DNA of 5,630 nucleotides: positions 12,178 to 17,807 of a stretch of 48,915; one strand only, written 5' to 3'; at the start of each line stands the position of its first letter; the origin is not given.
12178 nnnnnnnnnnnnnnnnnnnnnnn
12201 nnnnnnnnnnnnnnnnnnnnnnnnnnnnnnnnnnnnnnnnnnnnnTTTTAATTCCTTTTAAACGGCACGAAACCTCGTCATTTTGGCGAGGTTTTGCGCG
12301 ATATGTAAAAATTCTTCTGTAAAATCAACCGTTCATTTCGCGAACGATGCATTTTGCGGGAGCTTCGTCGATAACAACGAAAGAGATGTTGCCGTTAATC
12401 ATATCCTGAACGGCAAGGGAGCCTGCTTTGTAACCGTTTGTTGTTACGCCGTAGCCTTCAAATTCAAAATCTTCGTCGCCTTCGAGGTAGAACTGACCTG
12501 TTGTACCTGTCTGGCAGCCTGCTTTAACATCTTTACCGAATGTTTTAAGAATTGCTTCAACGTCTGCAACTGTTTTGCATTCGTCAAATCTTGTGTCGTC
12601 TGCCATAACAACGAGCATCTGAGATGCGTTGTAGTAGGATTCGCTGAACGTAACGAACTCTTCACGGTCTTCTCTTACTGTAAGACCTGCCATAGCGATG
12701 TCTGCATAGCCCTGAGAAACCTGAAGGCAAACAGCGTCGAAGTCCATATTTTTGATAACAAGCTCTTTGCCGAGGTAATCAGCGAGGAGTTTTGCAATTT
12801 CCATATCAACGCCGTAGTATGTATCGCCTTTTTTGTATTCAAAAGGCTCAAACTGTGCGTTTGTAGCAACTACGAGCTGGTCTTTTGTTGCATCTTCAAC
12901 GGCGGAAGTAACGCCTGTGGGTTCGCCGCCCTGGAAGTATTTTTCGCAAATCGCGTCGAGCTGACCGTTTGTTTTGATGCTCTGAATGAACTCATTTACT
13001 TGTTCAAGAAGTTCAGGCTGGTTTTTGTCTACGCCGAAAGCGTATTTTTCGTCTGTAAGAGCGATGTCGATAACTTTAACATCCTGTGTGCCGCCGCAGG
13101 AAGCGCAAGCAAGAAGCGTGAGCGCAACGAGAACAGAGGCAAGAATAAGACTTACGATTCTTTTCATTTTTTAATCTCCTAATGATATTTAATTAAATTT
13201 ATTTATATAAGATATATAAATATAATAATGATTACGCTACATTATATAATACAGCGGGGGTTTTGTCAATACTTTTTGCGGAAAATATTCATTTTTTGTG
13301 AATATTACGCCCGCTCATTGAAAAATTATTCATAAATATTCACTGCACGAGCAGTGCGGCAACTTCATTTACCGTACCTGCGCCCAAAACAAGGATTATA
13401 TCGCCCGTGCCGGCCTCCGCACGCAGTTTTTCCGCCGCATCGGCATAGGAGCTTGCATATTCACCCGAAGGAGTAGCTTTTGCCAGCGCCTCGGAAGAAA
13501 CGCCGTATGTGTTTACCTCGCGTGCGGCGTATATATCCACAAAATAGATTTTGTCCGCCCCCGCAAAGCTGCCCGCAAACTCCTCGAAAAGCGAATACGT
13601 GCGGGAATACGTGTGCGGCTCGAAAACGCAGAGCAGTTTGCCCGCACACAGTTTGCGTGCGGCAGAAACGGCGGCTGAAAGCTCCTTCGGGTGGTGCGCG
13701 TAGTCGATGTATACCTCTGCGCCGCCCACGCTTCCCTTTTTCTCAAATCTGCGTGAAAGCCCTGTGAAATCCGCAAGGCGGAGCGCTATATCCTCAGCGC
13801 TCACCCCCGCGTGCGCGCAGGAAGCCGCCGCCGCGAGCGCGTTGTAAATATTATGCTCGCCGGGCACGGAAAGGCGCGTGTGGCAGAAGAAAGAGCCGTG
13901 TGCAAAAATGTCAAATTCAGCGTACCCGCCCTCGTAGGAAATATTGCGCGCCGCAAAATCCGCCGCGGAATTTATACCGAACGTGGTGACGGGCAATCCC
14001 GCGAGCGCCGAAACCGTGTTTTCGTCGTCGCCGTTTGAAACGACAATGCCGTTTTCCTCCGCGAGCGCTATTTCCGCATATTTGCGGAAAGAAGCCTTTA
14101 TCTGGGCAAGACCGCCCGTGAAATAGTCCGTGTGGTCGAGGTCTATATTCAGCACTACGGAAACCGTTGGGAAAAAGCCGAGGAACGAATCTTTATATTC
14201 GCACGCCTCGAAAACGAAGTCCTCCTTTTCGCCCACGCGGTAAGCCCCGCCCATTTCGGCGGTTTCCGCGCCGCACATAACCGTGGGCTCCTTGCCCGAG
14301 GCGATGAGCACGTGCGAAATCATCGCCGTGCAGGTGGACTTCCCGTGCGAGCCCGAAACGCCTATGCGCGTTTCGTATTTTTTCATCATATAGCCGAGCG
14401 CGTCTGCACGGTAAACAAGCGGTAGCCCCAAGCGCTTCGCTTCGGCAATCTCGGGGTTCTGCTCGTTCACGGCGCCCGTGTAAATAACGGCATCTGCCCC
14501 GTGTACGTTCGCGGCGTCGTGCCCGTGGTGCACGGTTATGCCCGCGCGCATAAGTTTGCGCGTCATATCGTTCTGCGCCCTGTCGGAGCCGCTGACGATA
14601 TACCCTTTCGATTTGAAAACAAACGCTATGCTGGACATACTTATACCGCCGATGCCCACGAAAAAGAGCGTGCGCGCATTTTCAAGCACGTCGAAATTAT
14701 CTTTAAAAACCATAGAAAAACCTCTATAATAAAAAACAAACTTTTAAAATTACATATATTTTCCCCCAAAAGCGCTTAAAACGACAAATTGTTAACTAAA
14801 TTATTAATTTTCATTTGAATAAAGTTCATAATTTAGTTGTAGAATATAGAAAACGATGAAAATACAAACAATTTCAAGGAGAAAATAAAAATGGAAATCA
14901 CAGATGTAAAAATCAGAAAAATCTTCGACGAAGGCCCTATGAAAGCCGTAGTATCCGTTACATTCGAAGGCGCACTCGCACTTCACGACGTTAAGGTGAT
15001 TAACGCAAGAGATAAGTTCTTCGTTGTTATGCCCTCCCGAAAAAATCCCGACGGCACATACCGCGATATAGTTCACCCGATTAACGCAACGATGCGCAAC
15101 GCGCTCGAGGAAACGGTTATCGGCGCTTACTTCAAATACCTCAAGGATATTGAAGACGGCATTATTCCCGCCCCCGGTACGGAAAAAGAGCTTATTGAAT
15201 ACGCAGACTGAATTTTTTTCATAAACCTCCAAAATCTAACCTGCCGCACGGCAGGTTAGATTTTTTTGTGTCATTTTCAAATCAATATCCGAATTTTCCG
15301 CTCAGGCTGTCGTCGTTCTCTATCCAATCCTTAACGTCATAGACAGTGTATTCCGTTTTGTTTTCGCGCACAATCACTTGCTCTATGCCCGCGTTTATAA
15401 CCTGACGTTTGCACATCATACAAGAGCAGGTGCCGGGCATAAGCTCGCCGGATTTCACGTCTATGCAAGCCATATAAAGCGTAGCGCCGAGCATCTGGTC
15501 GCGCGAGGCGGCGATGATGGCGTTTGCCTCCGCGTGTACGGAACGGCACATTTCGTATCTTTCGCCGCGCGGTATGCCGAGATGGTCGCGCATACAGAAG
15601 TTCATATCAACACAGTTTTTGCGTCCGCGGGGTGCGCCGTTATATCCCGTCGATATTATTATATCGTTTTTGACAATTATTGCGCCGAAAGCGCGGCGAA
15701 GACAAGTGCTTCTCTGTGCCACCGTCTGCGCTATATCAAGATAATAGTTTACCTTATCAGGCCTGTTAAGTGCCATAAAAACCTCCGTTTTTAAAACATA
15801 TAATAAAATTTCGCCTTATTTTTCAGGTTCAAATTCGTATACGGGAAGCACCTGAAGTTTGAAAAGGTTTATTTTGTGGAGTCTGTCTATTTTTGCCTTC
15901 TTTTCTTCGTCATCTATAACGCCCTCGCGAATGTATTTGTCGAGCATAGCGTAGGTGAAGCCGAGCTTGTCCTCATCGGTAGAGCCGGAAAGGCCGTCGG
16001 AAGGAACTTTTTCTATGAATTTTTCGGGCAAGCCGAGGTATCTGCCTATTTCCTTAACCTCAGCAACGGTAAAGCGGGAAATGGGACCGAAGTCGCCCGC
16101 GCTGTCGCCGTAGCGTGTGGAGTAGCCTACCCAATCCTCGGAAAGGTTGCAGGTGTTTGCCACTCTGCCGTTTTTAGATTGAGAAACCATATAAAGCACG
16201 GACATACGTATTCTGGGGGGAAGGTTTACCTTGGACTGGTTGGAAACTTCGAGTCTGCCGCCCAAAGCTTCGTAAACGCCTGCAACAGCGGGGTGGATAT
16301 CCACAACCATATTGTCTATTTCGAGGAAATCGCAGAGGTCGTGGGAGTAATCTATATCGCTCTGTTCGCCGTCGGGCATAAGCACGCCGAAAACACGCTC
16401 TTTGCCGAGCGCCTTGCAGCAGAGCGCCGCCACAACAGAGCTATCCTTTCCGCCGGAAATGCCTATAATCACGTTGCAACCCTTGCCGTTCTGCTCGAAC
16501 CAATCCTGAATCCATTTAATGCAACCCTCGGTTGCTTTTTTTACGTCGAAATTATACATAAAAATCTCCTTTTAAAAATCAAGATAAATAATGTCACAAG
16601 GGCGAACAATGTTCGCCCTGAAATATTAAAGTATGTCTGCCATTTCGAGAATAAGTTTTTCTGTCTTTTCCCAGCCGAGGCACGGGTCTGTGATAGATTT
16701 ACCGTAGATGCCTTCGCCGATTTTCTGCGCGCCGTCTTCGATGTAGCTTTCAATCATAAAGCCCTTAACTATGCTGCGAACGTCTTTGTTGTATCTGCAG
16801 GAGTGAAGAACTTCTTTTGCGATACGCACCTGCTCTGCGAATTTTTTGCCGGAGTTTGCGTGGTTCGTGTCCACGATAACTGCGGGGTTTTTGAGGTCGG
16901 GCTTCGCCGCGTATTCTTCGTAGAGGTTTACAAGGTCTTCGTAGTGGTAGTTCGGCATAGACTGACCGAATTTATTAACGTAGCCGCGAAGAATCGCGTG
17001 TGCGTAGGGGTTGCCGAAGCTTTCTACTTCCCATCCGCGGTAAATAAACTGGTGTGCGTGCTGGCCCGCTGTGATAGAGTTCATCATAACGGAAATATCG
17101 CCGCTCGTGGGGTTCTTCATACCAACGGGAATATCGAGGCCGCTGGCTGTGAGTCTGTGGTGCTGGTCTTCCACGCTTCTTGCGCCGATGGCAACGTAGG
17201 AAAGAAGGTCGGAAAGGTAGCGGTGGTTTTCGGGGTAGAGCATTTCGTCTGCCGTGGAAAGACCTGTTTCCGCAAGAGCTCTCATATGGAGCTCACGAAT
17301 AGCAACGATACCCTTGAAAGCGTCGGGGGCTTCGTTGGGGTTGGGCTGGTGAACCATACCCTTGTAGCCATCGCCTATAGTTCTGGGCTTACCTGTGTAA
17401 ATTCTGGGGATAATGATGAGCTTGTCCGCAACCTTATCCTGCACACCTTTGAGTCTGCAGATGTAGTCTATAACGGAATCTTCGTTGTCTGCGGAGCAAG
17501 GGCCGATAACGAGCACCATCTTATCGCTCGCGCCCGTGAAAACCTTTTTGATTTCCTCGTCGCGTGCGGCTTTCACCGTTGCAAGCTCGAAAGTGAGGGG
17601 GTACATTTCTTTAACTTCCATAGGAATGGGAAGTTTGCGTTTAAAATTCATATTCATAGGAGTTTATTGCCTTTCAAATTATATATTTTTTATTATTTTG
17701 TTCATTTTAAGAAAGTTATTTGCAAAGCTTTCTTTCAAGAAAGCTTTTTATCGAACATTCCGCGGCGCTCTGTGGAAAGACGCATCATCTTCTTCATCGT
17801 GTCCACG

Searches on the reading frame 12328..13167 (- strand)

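Call 57: search_protein_families(library=pfam, proteins=[window:12328-13167:-], max_evalue=0.00001)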
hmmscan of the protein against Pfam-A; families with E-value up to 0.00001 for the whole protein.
window:12328-13167:- (280 aa): 1 family
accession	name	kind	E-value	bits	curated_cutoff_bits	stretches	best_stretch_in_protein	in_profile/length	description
PF00497.25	SBP_bac_3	-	7.3e-30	103.9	26.4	2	98-209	1-115/132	Bacterial extracellular solute-binding proteins, family 3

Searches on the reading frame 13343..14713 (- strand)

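Call 57: search_protein_families(library=pfam, proteins=[window:13343-14713:-], max_evalue=0.00001)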
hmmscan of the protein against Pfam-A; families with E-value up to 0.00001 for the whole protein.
window:13343-14713:- (457 aa): 3 families
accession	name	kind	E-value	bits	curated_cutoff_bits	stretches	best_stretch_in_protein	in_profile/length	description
PF01225.30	Mur_ligase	-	1.2e-24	86.9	21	1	18-113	4-94/95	Mur ligase family, catalytic domain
PF08245.18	Mur_ligase_M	-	7.3e-21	75.5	24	1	119-298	1-199/200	Mur ligase middle domain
PF02875.26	Mur_ligase_C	-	8.1e-21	75.6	28.4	1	321-446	1-127/127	Mur ligase, glutamate ligase domain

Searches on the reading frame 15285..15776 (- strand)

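Call 57: search_protein_families(library=pfam, proteins=[window:15285-15776:-], max_evalue=0.00001)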
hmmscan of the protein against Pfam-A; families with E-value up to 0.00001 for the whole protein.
window:15285-15776:- (164 aa): 2 families
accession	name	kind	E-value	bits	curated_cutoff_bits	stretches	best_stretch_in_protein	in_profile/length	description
PF00383.29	dCMP_cyt_deam_1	-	2.3e-16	60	25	1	9-136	4-100/102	Cytidine and deoxycytidylate deaminase zinc-binding region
PF14437.12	MafB19-deam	-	3.5e-08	33.9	27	1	9-138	4-101/142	MafB19-like deaminase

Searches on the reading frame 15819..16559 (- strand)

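Call 57: search_protein_families(library=pfam, proteins=[window:15819-16559:-], max_evalue=0.00001)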
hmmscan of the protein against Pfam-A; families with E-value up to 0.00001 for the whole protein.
window:15819-16559:- (247 aa): 1 family
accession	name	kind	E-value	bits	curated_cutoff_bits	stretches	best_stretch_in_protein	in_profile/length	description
PF02540.23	NAD_synthase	-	6.7e-51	173.2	21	1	14-226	6-216/242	NAD synthase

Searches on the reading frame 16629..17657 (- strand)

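Call 57: search_protein_families(library=pfam, proteins=[window:16629-17657:-], max_evalue=0.00001)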
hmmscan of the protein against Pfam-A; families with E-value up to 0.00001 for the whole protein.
window:16629-17657:- (343 aa): 1 family
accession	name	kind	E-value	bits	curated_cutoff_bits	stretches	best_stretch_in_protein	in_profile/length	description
PF00793.26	DAHP_synth_1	-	7e-42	143.6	25.5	1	35-335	8-268/270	DAHP synthetase I family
